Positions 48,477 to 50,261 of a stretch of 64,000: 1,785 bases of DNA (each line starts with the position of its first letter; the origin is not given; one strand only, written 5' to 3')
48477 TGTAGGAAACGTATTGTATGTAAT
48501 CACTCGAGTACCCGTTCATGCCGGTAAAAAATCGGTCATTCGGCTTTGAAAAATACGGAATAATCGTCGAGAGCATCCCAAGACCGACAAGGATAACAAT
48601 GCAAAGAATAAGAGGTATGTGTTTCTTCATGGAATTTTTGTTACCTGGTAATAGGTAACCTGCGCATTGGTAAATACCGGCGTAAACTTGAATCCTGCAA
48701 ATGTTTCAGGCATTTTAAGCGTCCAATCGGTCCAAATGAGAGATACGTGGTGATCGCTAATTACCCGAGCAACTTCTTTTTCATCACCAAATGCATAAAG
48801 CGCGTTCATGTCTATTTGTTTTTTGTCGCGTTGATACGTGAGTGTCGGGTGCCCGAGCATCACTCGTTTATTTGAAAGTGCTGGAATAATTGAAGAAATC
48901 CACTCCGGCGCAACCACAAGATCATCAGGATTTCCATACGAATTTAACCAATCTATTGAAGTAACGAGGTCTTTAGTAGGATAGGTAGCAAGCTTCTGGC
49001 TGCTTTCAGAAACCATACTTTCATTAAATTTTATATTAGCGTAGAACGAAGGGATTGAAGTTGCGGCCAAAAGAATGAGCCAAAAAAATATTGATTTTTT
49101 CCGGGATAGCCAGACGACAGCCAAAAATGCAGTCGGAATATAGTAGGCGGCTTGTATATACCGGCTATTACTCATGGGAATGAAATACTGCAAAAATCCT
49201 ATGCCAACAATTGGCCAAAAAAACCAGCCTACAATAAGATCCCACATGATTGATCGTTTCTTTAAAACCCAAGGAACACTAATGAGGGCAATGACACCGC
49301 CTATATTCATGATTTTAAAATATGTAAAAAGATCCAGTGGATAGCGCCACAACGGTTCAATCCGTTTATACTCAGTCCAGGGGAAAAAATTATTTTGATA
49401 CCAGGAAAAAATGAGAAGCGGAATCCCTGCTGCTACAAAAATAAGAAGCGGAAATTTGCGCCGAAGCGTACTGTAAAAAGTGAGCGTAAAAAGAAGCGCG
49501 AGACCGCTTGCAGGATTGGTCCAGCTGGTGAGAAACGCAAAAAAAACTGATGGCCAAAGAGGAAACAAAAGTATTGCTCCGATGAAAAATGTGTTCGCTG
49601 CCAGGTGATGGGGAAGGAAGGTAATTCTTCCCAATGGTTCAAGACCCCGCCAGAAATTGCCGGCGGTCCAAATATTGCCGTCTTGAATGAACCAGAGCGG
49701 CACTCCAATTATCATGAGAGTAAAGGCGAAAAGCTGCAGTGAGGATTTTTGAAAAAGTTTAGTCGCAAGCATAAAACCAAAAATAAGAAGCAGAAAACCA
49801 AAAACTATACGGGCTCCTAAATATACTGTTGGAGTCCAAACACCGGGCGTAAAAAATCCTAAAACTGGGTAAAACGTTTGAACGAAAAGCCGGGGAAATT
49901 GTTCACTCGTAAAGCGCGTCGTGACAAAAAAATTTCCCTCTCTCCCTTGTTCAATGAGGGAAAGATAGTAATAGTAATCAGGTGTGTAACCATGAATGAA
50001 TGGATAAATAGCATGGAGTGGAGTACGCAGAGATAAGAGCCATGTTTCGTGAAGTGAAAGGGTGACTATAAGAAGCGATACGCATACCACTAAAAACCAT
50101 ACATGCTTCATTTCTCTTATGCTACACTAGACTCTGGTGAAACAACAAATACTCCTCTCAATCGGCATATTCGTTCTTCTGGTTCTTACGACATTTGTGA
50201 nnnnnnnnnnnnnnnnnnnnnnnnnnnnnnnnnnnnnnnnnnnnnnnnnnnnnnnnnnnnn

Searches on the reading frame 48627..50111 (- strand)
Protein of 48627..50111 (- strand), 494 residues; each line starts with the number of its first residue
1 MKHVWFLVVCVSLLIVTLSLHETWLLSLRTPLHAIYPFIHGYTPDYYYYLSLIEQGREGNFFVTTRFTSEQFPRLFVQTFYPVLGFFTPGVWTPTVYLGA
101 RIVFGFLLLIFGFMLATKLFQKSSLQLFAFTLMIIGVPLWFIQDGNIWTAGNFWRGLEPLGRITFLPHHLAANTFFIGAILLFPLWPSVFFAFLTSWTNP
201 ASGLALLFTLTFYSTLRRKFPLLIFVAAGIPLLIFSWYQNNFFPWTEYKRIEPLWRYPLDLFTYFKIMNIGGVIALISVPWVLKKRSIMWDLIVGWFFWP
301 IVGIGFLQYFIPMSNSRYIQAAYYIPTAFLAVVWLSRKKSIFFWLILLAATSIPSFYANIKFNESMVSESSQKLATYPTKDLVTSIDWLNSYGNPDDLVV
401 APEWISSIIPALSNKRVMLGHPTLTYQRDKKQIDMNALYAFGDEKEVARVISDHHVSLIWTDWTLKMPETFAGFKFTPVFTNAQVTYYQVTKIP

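Call 14: search_protein_families(library=pfam, proteins=[window:48627-50111:-], max_evalue=0.01)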
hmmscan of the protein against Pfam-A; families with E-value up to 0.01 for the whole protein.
window:48627-50111:- (494 aa): 0 families

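Call 87: find_encoding_contigs(protein=window:48627-50111:-, flank=10000, max_places=1)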
Protein window:48627-50111:- (494 aa): 8 contigs read that carry it; 1 place shown.
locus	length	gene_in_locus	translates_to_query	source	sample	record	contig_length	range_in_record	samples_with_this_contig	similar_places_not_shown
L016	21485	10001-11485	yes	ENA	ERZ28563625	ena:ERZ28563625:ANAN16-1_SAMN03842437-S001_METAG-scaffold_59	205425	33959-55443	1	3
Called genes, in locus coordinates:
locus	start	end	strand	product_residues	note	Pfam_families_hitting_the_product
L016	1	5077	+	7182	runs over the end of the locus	PF13354:Beta-lactamase2, PF00990:GGDEF (faint)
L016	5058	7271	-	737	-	-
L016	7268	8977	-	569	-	PF08305:NPCBM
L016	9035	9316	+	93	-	-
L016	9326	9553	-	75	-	PF07927:HicA_toxin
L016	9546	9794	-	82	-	PF21748:UPF0150, PF15919:HicB_lk_antitox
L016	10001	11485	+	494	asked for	-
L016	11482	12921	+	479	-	-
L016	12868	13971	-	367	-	-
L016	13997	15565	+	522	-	-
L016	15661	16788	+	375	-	-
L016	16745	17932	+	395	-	-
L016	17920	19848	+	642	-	PF09586:YfhO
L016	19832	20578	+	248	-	PF13489:Methyltransf_23, PF08241:Methyltransf_11, PF08242:Methyltransf_12, PF13649:Methyltransf_25, PF13847:Methyltransf_31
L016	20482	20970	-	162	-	PF25084:LbH_EIF2B (faint), PF25087:GMPPB_C (faint), PF00132:Hexapep, PF14602:Hexapep_2 (weak)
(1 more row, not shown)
